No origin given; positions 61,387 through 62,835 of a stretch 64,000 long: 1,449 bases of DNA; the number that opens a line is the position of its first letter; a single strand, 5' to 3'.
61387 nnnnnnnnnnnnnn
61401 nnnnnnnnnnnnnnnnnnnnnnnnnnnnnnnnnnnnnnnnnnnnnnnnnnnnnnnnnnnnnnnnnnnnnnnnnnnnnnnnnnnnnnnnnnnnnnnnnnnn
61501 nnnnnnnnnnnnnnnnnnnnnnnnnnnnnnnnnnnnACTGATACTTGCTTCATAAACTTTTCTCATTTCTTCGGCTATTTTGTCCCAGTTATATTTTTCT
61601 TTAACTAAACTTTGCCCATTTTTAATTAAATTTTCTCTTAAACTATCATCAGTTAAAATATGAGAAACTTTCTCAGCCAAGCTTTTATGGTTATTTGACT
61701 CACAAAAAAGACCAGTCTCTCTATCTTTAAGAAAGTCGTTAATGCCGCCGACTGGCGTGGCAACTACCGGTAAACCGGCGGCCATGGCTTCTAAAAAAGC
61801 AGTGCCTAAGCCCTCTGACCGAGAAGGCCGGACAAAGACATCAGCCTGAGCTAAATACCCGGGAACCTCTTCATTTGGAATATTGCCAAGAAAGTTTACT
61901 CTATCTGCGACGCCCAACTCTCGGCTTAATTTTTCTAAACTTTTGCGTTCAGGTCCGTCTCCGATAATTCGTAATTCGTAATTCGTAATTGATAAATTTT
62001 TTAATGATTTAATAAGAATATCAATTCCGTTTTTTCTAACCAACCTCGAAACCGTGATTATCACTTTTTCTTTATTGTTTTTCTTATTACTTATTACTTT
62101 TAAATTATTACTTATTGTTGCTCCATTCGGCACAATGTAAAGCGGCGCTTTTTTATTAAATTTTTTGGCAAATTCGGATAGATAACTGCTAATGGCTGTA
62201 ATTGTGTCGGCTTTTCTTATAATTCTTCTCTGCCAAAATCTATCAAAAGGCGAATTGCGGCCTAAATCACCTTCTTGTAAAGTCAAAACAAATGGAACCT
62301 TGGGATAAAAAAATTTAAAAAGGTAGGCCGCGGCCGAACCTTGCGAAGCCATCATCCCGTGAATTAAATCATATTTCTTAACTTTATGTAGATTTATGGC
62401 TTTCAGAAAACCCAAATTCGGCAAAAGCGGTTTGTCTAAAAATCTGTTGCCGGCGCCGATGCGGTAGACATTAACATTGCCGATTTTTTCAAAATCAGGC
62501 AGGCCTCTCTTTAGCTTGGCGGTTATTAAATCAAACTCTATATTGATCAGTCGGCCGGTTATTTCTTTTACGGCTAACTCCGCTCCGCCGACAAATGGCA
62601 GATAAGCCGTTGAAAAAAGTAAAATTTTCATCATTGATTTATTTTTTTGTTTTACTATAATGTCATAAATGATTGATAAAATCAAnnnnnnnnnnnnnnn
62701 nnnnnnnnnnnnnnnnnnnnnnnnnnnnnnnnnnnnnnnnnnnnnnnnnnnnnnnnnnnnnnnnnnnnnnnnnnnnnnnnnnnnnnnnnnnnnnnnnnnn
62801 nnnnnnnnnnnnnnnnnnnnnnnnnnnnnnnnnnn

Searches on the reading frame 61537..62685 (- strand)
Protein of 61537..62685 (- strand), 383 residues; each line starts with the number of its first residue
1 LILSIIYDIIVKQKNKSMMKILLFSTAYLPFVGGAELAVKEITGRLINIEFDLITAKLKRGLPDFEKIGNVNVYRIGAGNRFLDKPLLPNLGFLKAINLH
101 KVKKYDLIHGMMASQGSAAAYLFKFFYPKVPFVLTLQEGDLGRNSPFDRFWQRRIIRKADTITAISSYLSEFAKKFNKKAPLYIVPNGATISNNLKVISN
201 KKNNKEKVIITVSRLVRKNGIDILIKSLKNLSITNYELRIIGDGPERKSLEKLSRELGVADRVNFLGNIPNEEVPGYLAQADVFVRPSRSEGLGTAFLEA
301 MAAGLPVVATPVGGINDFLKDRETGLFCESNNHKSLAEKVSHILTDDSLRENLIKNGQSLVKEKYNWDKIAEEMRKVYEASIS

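Call 31: find_homologous_proteins(query=window:61537-62685:-, max_evalue=1e-20)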
Query window:61537-62685:- (383 aa): 5025 proteins with E <= 1e-20 among 8000 candidates; the best 120 are listed.
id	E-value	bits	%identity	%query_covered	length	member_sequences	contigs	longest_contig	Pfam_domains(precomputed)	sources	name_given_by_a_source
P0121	3.5e-236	801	100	95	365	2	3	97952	PF00534.27,PF13579.13,PF13524.13,PF13439.13,PF20706.4,PF13692.13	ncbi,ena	-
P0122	5.7e-181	619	75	95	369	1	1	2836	PF00534.27,PF13579.13,PF13524.13,PF13439.13,PF20706.4,PF13692.13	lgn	-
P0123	3.1e-174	597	71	95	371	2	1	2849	PF00534.27,PF13579.13,PF13524.13,PF13439.13,PF20706.4,PF13692.13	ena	-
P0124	5.8e-174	596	72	95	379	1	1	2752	PF00534.27,PF13579.13,PF13524.13,PF13439.13,PF20706.4,PF13692.13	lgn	-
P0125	3.9e-172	590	71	95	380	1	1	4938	PF00534.27,PF13579.13,PF13524.13,PF13439.13,PF20706.4,PF13692.13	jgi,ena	-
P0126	5.6e-171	587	72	95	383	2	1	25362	PF00534.27,PF13579.13,PF13524.13,PF13439.13,PF20706.4,PF13692.13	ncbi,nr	ncbi:MAG: hypothetical protein G01um10142_361 [Parcubacteria group bacterium Gr01-1014_2]|nr:MAG: hy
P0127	1.0e-170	586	72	95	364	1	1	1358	PF00534.27,PF13579.13,PF13524.13,PF13439.13,PF20706.4,PF13692.13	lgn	-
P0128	1.7e-170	585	71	95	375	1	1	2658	PF00534.27,PF13579.13,PF13524.13,PF13439.13,PF20706.4,PF13692.13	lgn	-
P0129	7.3e-170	583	71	95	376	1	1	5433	PF00534.27,PF13579.13,PF13524.13,PF13439.13,PF20706.4,PF13692.13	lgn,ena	-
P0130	1.3e-168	579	71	95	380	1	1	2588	PF00534.27,PF13579.13,PF13524.13,PF13439.13,PF20706.4,PF13692.13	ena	-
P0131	3.5e-167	574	71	95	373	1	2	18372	PF00534.27,PF13579.13,PF13524.13,PF13439.13,PF20706.4,PF13692.13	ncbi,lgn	-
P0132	7.8e-167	573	71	95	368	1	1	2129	PF00534.27,PF13579.13,PF13524.13,PF13439.13,PF20706.4,PF13692.13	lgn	-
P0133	1.4e-166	572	69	95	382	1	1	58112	PF00534.27,PF13579.13,PF13524.13,PF13439.13,PF20706.4,PF13692.13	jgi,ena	-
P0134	2.0e-165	568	70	95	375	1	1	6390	PF00534.27,PF13579.13,PF13524.13,PF13439.13,PF20706.4,PF13692.13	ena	-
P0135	1.7e-164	565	68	95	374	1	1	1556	PF00534.27,PF13579.13,PF13524.13,PF13439.13,PF20706.4,PF13692.13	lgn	-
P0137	7.8e-164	563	69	95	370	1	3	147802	PF00534.27,PF13579.13,PF13524.13,PF13439.13,PF20706.4,PF13692.13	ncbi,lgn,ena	ncbi:MAG: glycosyltransferase family 4 protein [Patescibacteria group bacterium]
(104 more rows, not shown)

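Call 33: find_encoding_contigs(protein=P0133, flank=10000, max_places=2)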
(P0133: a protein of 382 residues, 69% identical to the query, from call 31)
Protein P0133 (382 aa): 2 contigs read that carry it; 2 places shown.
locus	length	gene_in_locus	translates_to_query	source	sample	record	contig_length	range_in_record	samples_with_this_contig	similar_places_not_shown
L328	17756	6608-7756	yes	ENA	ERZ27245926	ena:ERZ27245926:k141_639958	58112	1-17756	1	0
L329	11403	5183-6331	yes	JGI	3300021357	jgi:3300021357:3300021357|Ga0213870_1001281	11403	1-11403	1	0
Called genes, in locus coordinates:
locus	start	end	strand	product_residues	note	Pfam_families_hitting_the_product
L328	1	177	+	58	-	?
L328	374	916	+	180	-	-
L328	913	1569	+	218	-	-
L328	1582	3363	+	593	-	PF13432:TPR_16 (faint), PF13174:TPR_6 (faint), PF13424:TPR_12 (faint), PF13431:TPR_17 (faint), PF00515:TPR_1, PF07719:TPR_2, PF13181:TPR_8, PF13414:TPR_11, +4 more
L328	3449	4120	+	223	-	-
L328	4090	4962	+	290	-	-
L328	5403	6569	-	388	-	PF13477:Glyco_trans_4_2, PF13439:Glyco_transf_4, PF13579:Glyco_trans_4_4 (weak), PF20706:GT4-conflict (faint), PF00534:Glycos_transf_1, PF13692:Glyco_trans_1_4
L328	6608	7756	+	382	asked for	PF13439:Glyco_transf_4, PF13579:Glyco_trans_4_4, PF20706:GT4-conflict, PF00534:Glycos_transf_1, PF13692:Glyco_trans_1_4, PF13524:Glyco_trans_1_2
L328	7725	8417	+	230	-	PF00535:Glycos_transf_2, PF10111:Glyco_tranf_2_2, PF13641:Glyco_tranf_2_3 (weak)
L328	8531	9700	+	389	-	PF13439:Glyco_transf_4, PF13579:Glyco_trans_4_4, PF20706:GT4-conflict, PF00534:Glycos_transf_1, PF13692:Glyco_trans_1_4, PF13524:Glyco_trans_1_2 (weak)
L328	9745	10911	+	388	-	PF13439:Glyco_transf_4, PF13579:Glyco_trans_4_4 (weak), PF20706:GT4-conflict, PF00534:Glycos_transf_1, PF13692:Glyco_trans_1_4, PF13524:Glyco_trans_1_2 (weak)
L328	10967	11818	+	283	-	-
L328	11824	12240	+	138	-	-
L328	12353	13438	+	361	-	PF01471:PG_binding_1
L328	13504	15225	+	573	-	PF04733:Coatomer_E (weak), PF12895:ANAPC3 (faint), PF07719:TPR_2 (faint), PF13181:TPR_8 (faint), PF13374:TPR_10 (faint), PF13424:TPR_12, PF13428:TPR_14 (faint), PF14559:TPR_19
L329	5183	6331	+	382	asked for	PF13439:Glyco_transf_4, PF13579:Glyco_trans_4_4, PF20706:GT4-conflict, PF00534:Glycos_transf_1, PF13692:Glyco_trans_1_4, PF13524:Glyco_trans_1_2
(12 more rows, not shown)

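Call 34: find_encoding_contigs(protein=P0130, flank=2000, max_places=1)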
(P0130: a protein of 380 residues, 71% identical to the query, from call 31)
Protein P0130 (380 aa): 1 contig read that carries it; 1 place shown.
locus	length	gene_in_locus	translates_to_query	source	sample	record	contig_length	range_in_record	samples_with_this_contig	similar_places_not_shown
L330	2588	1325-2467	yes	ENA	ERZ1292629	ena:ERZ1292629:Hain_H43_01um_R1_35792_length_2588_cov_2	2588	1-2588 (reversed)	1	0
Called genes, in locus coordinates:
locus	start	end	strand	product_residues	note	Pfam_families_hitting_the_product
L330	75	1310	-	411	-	PF13439:Glyco_transf_4, PF13579:Glyco_trans_4_4 (weak), PF00534:Glycos_transf_1, PF13692:Glyco_trans_1_4, PF13524:Glyco_trans_1_2 (weak)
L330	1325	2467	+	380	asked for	PF13439:Glyco_transf_4, PF13579:Glyco_trans_4_4, PF20706:GT4-conflict, PF00534:Glycos_transf_1, PF13692:Glyco_trans_1_4, PF13524:Glyco_trans_1_2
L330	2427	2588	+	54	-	?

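Call 35: find_encoding_contigs(protein=P0131, flank=2000, max_places=1)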
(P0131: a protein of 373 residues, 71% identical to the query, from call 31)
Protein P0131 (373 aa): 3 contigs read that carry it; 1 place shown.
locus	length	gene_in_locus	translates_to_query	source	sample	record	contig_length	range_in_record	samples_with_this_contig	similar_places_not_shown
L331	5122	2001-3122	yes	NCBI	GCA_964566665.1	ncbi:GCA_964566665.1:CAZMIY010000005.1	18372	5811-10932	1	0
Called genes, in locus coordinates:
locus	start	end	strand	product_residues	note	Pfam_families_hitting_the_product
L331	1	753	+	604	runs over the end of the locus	PF13176:TPR_7 (faint), PF13371:TPR_9 (faint), PF13374:TPR_10 (faint), PF13424:TPR_12 (faint), PF00515:TPR_1, PF07719:TPR_2 (weak), PF13181:TPR_8, PF13414:TPR_11, +4 more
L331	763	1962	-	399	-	PF13439:Glyco_transf_4, PF13579:Glyco_trans_4_4 (weak), PF00534:Glycos_transf_1, PF20706:GT4-conflict (weak), PF13692:Glyco_trans_1_4, PF13524:Glyco_trans_1_2 (weak)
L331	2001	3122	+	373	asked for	PF13439:Glyco_transf_4, PF13579:Glyco_trans_4_4, PF20706:GT4-conflict, PF00534:Glycos_transf_1, PF13692:Glyco_trans_1_4, PF13524:Glyco_trans_1_2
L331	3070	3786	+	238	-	PF13641:Glyco_tranf_2_3 (weak), PF00535:Glycos_transf_2, PF10111:Glyco_tranf_2_2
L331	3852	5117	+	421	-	PF13439:Glyco_transf_4, PF13579:Glyco_trans_4_4 (weak), PF20706:GT4-conflict, PF00534:Glycos_transf_1, PF13692:Glyco_trans_1_4, PF13524:Glyco_trans_1_2 (weak)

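Call 36: find_encoding_contigs(protein=P0137, flank=2000, max_places=1)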
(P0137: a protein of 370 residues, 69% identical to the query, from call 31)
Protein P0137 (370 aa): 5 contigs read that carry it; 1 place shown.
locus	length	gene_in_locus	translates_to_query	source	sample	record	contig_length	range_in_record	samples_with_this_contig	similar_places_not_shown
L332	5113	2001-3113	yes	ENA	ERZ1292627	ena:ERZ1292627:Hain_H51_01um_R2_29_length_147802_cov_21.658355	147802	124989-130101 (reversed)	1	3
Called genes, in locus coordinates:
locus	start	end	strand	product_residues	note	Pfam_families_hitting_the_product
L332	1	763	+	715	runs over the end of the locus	-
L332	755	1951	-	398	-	PF13439:Glyco_transf_4, PF00534:Glycos_transf_1, PF13692:Glyco_trans_1_4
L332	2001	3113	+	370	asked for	PF13439:Glyco_transf_4, PF13579:Glyco_trans_4_4, PF20706:GT4-conflict, PF00534:Glycos_transf_1, PF13692:Glyco_trans_1_4, PF13524:Glyco_trans_1_2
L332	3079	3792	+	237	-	PF00535:Glycos_transf_2, PF10111:Glyco_tranf_2_2, PF13641:Glyco_tranf_2_3 (weak)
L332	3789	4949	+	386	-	PF13439:Glyco_transf_4, PF13579:Glyco_trans_4_4, PF20706:GT4-conflict (weak), PF00534:Glycos_transf_1, PF13692:Glyco_trans_1_4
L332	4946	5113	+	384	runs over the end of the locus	PF13579:Glyco_trans_4_4 (weak), PF13439:Glyco_transf_4, PF20706:GT4-conflict, PF00534:Glycos_transf_1, PF13692:Glyco_trans_1_4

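Call 40: search_solved_structures(query=window:61537-62631:-, show_alignments=2, max_evalue=1e-10)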
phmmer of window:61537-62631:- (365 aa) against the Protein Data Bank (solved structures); distinct sequences matched with E-value up to 1e-10: 25.
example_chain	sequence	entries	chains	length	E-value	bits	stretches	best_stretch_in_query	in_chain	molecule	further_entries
6kih_A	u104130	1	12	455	2.5e-25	92.5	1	134-361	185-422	Tll1590 protein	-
2jjm_A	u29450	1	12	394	6.4e-24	87.9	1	80-360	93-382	GLYCOSYL TRANSFERASE, GROUP 1 FAMILY PROTEIN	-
3mbo_A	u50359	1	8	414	7.5e-24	87.6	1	80-360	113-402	Glycosyltransferase, group 1 family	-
5d00_A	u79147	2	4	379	1.4e-22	83.5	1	12-360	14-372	N-acetyl-alpha-D-glucosaminyl L-malate synthase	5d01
3oka_A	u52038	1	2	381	2.6e-18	69.5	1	128-361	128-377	GDP-mannose-dependent alpha-(1-6)-phosphatidylinositol monomannoside mannosyltransferase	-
3okc_A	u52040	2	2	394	2.8e-18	69.3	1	128-361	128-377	GDP-mannose-dependent alpha-(1-6)-phosphatidylinositol monomannoside mannosyltransferase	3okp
7qnt_AAA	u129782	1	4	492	1.7e-17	66.8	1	137-358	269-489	TarM(Se)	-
7qd7_AAA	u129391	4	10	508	1.8e-17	66.7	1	137-358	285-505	TarM(Se)_G117R | TarM(Se)_G117R-4RboP | TarM(Se)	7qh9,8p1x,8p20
5i45_A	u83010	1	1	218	5.1e-17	65.2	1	228-362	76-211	Glycosyl transferases group 1 family protein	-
6n1x_A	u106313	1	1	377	1.9e-15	60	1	129-361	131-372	Glycosyltransferase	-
6d9t_A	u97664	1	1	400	2.3e-15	59.7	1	129-361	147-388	Glycosyl transferase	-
3c4q_A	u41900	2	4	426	7.1e-15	58.1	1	189-363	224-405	Predicted glycosyltransferases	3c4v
3c48_A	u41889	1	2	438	7.7e-15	58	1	189-363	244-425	Predicted glycosyltransferases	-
7qsg_A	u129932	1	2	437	1.9e-14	56.7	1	134-364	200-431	D-inositol 3-phosphate glycosyltransferase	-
6eji_A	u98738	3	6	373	3.3e-14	55.9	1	111-358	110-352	WlaC protein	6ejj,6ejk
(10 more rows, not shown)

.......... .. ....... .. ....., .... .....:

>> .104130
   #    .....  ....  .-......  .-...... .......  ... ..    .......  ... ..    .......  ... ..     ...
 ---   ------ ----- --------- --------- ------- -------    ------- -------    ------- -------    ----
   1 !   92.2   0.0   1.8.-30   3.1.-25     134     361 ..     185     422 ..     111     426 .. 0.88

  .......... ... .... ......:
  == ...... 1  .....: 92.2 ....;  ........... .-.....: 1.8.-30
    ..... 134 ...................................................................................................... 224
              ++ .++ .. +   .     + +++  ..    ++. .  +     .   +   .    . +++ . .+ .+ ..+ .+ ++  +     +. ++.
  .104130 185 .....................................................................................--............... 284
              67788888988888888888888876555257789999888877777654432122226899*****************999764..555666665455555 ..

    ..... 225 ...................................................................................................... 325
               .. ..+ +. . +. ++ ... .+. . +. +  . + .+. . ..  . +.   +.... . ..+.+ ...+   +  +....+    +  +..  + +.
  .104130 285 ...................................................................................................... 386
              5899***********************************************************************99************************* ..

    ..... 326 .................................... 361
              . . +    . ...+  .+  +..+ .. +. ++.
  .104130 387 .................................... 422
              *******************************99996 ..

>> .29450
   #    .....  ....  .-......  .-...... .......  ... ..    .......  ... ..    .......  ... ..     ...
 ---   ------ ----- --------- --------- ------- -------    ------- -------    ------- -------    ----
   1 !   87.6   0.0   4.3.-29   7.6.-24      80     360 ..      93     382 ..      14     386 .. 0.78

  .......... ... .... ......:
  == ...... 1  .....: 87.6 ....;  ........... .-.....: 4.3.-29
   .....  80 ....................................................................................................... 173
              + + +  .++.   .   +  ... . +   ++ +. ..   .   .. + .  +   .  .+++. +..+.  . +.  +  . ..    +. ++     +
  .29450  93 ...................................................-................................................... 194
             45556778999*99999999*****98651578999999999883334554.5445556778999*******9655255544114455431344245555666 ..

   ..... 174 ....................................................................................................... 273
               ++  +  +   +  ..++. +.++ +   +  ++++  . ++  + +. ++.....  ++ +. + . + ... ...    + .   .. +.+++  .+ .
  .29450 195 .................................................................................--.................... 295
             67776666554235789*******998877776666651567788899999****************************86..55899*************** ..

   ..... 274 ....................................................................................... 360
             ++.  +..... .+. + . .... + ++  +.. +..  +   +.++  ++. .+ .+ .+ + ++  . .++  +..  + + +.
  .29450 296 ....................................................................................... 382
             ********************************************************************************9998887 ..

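Call 65: predict_structure(alignment_id=A2)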
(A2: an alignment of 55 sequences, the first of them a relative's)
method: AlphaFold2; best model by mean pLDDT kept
length: 365 residues; sequences in the alignment: 55
mean_pLDDT: 91.9   pTM: 0.88
mean pLDDT of the five models: 91.9, 91.8, 91.6, 91.0, 89.9
residues with pLDDT >= 90: 294; 70-90: 50; 50-70: 15; < 50: 6
segments of 3 or more residues with pLDDT < 50: 178-183
pLDDT, mean of each block of 10 residues (from residue 1): 95 79 95 97 95 96 91 97 98 88 97 94 72 92 95 93 95 62 67 94 98 95 97 98 97 89 95 82 94 91 97 97 96 96 94 98 94
secondary structure, 60 per line:
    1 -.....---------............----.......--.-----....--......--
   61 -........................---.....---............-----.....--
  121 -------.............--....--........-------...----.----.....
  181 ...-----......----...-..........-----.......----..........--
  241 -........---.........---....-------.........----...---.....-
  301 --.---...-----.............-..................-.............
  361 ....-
elements in order: E2-6 H16-27 E32-38 E47-50 E53-58 H63-85 E89-93 H97-108 E114-118 H128-140 E143-146 H149-156 E164-166 H176-183 E189-194 H203-212 E218-224 H229-238 E245-249 H253-261 E265-268 H276-284 E289-291 H295-299 E307-309 H315-327 H329-346 H349-364

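Call 74: list_cluster_members(proteins=[P0121, P0001, P0241, P0133])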
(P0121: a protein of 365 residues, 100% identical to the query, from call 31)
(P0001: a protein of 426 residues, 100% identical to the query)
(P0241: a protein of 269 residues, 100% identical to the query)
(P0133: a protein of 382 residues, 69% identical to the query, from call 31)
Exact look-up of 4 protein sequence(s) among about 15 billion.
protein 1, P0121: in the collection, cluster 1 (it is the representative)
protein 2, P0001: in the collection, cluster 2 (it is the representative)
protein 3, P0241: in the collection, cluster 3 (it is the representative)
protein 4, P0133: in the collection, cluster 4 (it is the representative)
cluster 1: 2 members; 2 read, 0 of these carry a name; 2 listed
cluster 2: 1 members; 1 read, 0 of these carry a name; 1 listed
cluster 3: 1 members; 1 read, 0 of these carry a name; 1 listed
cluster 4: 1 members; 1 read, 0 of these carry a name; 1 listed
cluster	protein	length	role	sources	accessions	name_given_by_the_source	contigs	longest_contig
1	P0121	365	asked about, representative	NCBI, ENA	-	-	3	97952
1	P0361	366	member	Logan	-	-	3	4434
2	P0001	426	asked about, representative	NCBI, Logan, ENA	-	-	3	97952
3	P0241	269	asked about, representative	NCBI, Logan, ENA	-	-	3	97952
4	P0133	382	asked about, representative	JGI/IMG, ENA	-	-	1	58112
